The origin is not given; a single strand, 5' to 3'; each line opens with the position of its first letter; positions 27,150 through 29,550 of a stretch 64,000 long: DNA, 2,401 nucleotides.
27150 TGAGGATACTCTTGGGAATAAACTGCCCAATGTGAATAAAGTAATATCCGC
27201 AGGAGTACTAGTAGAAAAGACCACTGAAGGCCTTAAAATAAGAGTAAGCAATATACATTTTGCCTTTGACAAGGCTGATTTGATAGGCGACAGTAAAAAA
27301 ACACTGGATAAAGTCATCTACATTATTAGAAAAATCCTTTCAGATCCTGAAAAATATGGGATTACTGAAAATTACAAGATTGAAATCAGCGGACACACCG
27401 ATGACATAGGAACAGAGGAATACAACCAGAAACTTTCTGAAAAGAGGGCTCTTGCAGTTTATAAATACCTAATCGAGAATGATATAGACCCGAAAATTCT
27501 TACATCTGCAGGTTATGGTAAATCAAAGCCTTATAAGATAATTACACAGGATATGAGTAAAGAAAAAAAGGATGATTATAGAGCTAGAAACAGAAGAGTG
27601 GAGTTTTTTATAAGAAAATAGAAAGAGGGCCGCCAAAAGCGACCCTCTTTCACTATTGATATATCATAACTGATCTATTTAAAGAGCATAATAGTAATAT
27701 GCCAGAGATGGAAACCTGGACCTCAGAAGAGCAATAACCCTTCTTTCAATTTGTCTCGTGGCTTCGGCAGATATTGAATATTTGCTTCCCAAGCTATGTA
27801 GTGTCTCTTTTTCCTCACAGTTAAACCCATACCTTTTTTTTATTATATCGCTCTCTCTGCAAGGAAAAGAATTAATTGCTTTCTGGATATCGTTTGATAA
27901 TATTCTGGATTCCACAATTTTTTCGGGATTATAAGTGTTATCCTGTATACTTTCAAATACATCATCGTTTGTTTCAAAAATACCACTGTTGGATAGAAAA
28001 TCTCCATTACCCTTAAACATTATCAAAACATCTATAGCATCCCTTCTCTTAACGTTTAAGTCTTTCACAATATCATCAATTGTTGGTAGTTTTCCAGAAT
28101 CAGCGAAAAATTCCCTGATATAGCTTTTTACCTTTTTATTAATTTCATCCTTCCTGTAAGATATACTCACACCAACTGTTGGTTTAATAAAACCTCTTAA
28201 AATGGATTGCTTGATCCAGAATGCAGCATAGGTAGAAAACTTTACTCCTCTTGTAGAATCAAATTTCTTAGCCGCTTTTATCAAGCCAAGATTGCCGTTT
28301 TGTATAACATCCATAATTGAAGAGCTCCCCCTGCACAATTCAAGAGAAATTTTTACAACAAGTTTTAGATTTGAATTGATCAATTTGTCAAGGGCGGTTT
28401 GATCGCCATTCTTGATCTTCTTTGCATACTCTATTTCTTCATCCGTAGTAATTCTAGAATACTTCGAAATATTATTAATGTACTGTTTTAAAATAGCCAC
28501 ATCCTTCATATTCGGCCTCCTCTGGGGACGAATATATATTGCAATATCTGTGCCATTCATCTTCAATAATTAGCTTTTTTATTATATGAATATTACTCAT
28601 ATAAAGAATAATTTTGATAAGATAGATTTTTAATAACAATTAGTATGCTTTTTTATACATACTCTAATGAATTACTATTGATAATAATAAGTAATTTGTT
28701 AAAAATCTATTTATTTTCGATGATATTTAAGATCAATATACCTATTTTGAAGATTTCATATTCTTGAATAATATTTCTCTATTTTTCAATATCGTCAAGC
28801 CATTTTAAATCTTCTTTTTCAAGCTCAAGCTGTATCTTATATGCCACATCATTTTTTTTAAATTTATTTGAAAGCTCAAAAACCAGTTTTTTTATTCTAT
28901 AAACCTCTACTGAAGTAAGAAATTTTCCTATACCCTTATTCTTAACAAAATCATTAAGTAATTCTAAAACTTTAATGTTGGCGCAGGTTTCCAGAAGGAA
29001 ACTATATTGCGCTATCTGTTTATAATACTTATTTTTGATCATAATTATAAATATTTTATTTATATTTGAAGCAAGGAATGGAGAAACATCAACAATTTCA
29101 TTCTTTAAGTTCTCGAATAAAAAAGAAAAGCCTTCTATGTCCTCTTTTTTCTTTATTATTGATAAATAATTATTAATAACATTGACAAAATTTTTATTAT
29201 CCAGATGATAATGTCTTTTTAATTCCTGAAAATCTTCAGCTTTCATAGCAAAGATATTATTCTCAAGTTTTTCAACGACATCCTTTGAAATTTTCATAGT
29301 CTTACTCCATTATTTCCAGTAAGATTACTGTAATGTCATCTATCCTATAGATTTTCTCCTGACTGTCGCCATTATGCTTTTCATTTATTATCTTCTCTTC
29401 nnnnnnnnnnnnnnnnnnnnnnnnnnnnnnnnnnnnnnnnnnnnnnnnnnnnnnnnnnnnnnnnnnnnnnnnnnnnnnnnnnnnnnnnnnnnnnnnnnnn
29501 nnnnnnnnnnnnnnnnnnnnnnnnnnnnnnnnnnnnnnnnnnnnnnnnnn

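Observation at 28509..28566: Perfect sigma-54 promoter directly upstream of an RpoS/RpoD-like sigma factor gene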

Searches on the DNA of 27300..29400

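Call 70: search_rna_families(source=window, start=27300, end=29400, threshold=evalue, max_evalue=1)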
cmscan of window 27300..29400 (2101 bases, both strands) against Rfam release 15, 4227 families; matches with E-value up to 1: 2.
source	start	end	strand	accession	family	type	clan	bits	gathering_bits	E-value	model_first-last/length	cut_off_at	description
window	27612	27751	-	RF00558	L20_leader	Cis-reg; leader;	-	24.4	58.7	0.06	1-127/127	no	Ribosomal protein L20 leader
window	27621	27702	-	RF02607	AbsR25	Gene; sRNA;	-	23.3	47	0.36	1-164/164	no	Acinetobacter sRNA 25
